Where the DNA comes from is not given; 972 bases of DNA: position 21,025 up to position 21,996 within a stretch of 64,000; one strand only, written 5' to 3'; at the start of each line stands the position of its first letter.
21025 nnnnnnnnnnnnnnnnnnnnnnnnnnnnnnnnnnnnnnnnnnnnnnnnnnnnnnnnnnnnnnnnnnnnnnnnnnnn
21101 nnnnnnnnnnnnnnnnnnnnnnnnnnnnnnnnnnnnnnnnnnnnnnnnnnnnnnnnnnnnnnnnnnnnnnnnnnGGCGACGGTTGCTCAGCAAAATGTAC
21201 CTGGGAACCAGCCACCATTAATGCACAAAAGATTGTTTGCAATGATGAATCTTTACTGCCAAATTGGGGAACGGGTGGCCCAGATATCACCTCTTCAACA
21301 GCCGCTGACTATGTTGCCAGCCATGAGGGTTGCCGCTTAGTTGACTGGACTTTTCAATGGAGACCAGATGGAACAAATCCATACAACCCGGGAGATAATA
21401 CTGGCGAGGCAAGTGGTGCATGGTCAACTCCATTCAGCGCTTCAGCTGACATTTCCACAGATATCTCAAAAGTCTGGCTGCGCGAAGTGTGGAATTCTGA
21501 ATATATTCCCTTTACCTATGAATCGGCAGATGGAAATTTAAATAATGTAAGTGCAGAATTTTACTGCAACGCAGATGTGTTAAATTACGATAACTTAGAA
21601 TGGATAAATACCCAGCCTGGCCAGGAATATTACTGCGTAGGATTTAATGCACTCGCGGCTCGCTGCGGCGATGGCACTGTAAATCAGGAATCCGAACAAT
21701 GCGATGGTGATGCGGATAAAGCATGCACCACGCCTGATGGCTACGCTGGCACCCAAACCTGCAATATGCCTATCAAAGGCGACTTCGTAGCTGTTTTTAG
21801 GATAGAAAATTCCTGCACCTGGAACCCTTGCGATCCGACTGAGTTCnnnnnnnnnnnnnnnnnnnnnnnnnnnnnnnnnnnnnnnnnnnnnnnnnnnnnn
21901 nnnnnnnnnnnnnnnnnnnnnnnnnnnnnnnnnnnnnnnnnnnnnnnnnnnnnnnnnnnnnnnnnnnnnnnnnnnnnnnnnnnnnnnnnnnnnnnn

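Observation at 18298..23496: A mosaic giant protein combining Myxococcus Cys-rich repeats, thrombospondin-3 repeats, an LNR-like repeat and a lamin-tail domain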

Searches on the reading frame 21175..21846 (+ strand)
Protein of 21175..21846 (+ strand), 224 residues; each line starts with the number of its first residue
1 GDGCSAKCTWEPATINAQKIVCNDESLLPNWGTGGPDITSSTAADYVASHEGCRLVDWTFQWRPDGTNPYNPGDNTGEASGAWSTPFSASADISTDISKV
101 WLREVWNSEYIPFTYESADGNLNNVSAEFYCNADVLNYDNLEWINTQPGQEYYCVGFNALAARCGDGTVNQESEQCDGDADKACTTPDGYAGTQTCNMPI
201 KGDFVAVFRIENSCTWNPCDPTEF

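Call 23: find_homologous_proteins(query=window:21175-21846:+, max_evalue=0.001)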
Query window:21175-21846:+ (224 aa): 2 proteins with E <= 0.001 among 71 candidates.
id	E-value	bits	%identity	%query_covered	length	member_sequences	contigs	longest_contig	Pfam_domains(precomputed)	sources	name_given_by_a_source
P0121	2.7e-31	127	45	74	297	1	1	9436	PF13948.12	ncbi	-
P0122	3.4e-28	117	48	66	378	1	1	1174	-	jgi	jgi:hypothetical protein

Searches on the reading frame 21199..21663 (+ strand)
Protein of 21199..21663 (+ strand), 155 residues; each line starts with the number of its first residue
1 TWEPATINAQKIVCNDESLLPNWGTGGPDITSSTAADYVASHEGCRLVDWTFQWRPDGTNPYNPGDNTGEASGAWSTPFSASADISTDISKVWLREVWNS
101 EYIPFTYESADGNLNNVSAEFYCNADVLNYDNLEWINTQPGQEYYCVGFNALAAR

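Call 8: search_protein_families(library=pfam, proteins=[window:21199-21663:+], max_evalue=10)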
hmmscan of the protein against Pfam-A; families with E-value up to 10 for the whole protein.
seq(155 aa): 0 families

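Call 46: predict_structure(alignment_id=A2)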
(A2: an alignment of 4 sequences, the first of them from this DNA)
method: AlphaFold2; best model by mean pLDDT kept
length: 155 residues; sequences in the alignment: 4
mean_pLDDT: 69.8   pTM: 0.70
mean pLDDT of the five models: 69.8, 68.6, 68.4, 55.0, 51.4
residues with pLDDT >= 90: 13; 70-90: 78; 50-70: 42; < 50: 22
segments of 3 or more residues with pLDDT < 50: 63-69, 106-116, 127-129
pLDDT, mean of each block of 10 residues (from residue 1): 73 85 70 91 88 70 49 65 58 74 55 50 61 73 82 71
secondary structure, 60 per line:
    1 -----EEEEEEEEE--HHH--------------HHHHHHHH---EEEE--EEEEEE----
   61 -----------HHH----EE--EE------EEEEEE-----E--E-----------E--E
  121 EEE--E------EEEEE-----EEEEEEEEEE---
elements in order: E6-14 H34-41 E45-48 E51-56 E91-96 E120-123 E133-137 E143-152

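Call 50: fold_search(model_id=the predicted structure, library=pdb)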
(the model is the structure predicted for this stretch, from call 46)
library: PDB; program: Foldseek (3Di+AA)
matches with E <= 10: 139; with E <= 0.001: 0
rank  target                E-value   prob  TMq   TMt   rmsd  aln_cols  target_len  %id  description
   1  2l4o_MODEL_1_A        9.7e-03  0.63  0.32  0.29  12.1       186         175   10  Solution structure of the Streptococcus pneumoniae RrgB pilus backbone D1 domain (released 2011-03-02)
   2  5u6f                  4.4e-02  0.54  0.34  0.20  10.1       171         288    6  Bacterial adhesin from Mobiluncus mulieris containing intramolecular disulfide, isopeptide, and ester bond cross-links ( (released 2018-06-13)
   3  3gld_A                4.4e-02  0.35  0.30  0.18  12.3       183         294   10  Crystal Structure of the Major Pilin from Streptococcus pyogenes E117A mutant (released 2009-06-02)
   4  6bbt_B                6.0e-02  0.69  0.38  0.24   8.6       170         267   13  Structure of the major pilin protein (T-13) from Streptococcus pyogenes serotype GAS131465 (released 2018-10-24)
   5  5u5o                  8.1e-02  0.35  0.32  0.19  10.5       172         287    5  Bacterial adhesin from Mobiluncus mulieris containing intramolecular disulfide, isopeptide, and ester bond cross-links ( (released 2018-06-13)
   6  2xic_B                1.2e-01  0.30  0.30  0.13   9.6       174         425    8  Pilus-presented adhesin, Spy0125 (Cpa), P212121 form (ESRF data) (released 2010-08-04)
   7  6m3y                  1.9e-01  0.33  0.35  0.09  10.1       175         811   10  Crystal structure of pilus adhesin, SpaC from Lactobacillus rhamnosus GG - open conformation (released 2020-07-29)
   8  6bbw_A                2.3e-01  0.28  0.35  0.22  10.2       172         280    9  Structure of the major pilin protein (T3.2) from Streptococcus pyogenes serotype GAS13637 (released 2018-10-24)
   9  2x5p                  2.7e-01  0.35  0.34  0.46   8.1       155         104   12  Crystal structure of the Streptococcus pyogenes fibronectin binding protein Fbab-B (released 2010-09-01)
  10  7w7i_D                2.7e-01  0.15  0.30  0.16  11.6       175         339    8  Crystal Structure of shaft pilin PitB from pilus islet-2 of Streptococcus oralis (released 2022-06-01)
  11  6yoa_A                2.9e-01  0.51  0.42  0.46   5.7       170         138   10  Lig v 1 structure and the inflammatory response to the Ole e 1 protein family (released 2020-05-13)
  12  9mhm_A                3.0e-01  0.10  0.20  0.15  12.0       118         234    9  The structure of Zcp with copper bound (released 2025-12-17)
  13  3irp                  3.2e-01  0.23  0.33  0.15   9.0       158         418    7  Crystal structure of functional region of UafA from Staphylococcus saprophyticus at 1.50 angstrom resolution (released 2010-09-08)
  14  6bbt_A                3.2e-01  0.18  0.32  0.22   9.1       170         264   11  Structure of the major pilin protein (T-13) from Streptococcus pyogenes serotype GAS131465 (released 2018-10-24)
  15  2j71                  3.4e-01  0.25  0.29  0.40   8.2       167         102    8  alpha-glucan recognition by a family 41 carbohydrate-binding module from Thermotoga maritima pullulanase PulA (released 2006-10-17)
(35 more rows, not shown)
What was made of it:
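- The weak fold hits of aa 968-1122 are pilins (call 50).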
